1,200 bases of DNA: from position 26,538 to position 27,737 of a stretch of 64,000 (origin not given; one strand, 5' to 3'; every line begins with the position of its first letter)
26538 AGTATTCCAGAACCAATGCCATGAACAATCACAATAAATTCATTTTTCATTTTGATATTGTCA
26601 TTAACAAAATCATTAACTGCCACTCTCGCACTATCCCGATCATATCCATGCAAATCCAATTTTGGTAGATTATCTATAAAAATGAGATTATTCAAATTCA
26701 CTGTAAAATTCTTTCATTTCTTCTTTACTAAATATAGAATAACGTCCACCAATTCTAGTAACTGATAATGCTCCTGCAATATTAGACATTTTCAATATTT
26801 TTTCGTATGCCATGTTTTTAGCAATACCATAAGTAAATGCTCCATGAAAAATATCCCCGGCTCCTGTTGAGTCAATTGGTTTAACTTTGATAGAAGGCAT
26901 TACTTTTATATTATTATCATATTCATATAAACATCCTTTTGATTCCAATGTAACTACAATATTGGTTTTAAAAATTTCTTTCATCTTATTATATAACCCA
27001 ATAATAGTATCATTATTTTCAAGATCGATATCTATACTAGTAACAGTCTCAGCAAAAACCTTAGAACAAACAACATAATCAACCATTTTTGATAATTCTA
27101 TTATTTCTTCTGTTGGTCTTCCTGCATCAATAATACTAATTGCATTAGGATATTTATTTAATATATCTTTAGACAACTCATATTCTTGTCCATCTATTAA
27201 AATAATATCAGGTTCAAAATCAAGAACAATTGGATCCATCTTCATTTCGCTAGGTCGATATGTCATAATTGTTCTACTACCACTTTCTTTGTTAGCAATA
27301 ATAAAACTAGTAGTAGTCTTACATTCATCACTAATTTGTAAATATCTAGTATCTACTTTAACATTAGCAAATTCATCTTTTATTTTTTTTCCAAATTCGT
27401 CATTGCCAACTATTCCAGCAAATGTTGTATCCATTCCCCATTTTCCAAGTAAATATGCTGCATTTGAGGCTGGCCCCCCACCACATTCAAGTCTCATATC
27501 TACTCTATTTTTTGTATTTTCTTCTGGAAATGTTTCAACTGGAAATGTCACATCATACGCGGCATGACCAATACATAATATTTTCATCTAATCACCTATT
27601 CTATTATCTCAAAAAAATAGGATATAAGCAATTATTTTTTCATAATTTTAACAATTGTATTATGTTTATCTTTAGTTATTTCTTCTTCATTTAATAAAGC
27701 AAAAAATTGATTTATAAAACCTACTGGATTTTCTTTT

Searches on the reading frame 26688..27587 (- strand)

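Call 36: search_protein_families(library=pfam, proteins=[window:26688-27587:-], max_evalue=0.001)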
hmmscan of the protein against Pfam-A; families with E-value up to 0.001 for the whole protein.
window:26688-27587:- (299 aa): 1 family
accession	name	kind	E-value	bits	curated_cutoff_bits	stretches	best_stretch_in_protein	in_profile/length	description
PF00294.29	PfkB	-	8.4e-43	147.3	25.8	1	2-284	3-298/302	pfkB family carbohydrate kinase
